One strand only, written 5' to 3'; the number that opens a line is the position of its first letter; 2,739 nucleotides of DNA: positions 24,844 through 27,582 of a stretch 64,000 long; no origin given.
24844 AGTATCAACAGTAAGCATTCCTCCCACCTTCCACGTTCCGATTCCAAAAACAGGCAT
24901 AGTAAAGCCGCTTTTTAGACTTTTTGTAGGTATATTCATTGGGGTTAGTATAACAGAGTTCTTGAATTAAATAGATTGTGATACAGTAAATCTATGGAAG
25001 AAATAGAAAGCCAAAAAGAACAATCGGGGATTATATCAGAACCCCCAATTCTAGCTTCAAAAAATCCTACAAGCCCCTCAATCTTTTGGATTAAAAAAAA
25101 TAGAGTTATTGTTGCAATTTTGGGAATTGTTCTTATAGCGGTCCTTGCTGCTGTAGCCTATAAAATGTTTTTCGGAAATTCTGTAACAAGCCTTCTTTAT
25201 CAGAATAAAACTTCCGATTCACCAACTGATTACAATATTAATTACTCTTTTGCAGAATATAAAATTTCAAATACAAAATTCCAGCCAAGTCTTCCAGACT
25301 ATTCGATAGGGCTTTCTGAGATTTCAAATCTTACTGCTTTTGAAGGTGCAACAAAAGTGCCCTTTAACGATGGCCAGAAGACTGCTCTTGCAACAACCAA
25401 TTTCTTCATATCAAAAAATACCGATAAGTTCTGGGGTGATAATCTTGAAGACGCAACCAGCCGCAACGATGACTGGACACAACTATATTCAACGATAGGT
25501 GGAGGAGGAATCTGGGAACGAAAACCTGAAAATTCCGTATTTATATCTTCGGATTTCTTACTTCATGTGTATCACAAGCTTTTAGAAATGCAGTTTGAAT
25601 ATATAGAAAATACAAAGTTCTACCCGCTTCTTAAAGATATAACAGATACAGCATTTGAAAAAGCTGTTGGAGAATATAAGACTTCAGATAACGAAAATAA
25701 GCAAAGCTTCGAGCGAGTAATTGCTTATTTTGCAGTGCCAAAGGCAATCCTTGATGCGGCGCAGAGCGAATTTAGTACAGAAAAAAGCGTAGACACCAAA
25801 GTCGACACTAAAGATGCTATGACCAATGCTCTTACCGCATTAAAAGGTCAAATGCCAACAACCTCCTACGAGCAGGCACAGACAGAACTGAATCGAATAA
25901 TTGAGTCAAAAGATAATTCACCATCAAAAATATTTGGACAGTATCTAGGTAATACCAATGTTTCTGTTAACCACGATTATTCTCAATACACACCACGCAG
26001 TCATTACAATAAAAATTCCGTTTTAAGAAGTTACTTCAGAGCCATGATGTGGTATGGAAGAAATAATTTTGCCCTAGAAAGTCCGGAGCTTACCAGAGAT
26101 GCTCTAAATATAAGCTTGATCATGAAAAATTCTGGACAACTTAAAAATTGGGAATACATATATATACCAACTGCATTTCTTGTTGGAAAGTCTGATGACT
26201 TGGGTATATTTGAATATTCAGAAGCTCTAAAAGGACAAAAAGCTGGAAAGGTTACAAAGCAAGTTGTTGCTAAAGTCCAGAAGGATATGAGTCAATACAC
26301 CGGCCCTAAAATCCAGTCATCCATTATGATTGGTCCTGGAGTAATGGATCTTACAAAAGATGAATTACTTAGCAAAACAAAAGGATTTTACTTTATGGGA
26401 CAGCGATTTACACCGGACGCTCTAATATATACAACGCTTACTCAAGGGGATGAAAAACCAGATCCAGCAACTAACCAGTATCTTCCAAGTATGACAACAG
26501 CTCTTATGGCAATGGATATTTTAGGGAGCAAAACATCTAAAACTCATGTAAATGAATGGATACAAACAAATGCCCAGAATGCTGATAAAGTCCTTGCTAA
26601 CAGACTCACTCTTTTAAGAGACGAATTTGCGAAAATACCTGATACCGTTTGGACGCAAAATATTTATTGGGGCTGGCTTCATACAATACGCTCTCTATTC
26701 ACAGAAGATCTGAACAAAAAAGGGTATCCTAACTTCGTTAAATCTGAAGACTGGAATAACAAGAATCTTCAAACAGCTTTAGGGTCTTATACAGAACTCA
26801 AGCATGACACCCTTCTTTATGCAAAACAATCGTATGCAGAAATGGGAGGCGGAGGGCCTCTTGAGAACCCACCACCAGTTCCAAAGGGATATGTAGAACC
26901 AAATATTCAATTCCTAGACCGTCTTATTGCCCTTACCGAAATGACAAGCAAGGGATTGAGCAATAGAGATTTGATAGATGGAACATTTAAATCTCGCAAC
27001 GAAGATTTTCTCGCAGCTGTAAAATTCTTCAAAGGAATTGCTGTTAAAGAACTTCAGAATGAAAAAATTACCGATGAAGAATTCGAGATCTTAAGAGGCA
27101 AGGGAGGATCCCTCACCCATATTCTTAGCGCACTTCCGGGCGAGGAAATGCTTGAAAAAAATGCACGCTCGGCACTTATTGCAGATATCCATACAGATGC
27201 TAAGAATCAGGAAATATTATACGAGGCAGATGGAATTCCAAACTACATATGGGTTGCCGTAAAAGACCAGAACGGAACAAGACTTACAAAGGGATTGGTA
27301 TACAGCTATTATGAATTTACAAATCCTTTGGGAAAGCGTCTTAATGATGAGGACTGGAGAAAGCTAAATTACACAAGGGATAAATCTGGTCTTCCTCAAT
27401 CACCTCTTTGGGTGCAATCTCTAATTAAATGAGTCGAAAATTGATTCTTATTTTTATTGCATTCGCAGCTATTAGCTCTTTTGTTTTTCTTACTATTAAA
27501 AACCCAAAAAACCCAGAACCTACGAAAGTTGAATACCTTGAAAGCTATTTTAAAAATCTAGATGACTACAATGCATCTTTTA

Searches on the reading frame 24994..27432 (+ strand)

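Call 82: search_protein_families(library=pfam, proteins=[window:24994-27432:+], max_evalue=0.001)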
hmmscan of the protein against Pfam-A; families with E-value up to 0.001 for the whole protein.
window:24994-27432:+ (812 aa): 1 family
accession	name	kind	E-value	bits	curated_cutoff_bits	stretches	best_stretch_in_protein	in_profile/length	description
PF11369.13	DUF3160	-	7.7e-152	507.5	25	1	127-806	3-631/632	Protein of unknown function (DUF3160)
